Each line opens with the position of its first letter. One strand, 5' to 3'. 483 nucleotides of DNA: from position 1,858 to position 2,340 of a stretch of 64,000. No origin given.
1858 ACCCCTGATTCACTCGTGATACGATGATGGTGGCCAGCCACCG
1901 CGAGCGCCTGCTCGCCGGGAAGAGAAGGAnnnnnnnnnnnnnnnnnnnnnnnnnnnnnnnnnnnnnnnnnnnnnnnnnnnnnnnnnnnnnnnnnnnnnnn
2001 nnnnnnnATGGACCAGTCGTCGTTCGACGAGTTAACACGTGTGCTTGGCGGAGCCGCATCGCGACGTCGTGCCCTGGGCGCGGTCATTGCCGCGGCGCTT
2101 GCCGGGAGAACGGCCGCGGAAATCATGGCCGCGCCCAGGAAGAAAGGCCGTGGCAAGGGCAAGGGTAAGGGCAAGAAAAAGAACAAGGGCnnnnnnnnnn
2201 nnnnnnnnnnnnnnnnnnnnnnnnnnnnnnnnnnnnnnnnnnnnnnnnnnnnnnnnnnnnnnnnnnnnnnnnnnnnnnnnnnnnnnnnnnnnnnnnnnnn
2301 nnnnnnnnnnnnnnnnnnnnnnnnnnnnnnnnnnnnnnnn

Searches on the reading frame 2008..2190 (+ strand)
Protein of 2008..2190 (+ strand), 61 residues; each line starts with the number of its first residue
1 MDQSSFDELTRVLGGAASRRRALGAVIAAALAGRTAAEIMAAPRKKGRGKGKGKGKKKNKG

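Call 53: search_protein_families(library=pfam, proteins=[window:2008-2190:+], max_evalue=10)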
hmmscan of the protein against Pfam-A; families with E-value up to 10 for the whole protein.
seq(61 aa): 1 family
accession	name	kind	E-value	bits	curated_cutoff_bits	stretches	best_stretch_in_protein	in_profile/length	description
PF25698.1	EBNA2_Core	-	0.26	10.9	35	1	33-60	236-263/389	EBNA-2 core transactivation domain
